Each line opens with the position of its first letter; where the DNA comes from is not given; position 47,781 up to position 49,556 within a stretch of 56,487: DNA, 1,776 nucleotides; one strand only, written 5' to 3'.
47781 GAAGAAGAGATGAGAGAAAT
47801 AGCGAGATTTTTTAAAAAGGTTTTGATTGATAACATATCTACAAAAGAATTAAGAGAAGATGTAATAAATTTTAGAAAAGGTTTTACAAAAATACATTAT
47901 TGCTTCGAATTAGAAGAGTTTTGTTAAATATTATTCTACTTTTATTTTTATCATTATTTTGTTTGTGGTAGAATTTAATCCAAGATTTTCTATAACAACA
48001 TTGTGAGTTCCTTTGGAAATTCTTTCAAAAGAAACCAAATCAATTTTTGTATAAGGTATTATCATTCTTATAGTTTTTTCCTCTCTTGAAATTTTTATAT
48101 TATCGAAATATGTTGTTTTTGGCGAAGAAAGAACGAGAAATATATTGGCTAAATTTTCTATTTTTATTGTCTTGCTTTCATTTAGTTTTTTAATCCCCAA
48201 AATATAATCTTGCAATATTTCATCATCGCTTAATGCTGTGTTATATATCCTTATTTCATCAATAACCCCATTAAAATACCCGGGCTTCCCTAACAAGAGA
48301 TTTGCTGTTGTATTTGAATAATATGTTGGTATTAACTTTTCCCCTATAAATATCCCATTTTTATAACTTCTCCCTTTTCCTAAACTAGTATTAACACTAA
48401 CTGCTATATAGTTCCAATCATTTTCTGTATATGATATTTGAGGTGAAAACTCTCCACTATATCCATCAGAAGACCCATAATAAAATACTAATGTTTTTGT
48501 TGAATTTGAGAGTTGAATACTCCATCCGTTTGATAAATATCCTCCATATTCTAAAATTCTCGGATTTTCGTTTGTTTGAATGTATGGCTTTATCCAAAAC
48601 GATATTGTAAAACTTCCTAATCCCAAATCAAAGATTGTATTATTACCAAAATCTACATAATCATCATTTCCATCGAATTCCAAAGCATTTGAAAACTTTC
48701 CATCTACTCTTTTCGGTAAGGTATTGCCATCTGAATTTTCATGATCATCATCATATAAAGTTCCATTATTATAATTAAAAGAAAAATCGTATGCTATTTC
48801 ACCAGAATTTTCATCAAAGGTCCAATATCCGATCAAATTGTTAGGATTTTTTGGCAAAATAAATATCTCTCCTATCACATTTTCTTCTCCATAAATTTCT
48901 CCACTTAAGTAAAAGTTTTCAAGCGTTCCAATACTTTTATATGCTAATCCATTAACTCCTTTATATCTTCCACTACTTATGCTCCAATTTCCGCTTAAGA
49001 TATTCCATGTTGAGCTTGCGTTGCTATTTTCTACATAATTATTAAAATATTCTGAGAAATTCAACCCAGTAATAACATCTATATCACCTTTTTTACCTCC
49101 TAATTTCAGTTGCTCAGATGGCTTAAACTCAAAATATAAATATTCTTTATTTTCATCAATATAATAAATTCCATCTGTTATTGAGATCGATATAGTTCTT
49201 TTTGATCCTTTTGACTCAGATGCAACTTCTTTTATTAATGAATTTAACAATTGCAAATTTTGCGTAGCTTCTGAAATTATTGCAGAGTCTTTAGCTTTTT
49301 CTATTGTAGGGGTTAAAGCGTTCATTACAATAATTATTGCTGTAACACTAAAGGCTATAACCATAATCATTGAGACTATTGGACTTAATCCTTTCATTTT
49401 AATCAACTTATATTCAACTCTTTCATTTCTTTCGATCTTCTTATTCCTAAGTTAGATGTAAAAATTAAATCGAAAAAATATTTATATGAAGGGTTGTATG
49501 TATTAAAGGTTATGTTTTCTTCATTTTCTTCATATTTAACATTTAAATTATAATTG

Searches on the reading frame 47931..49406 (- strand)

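Call 29: search_protein_families(library=pfam, max_evalue=0.00001, proteins=[window:47931-49406:-])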
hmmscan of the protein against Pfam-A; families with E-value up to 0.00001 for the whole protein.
window:47931-49406:- (491 aa): 1 family
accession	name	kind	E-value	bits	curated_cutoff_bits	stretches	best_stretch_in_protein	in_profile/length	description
PF13385.13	Laminin_G_3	-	2.3e-21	77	27.6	1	245-397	1-150/151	Concanavalin A-like lectin/glucanases superfamily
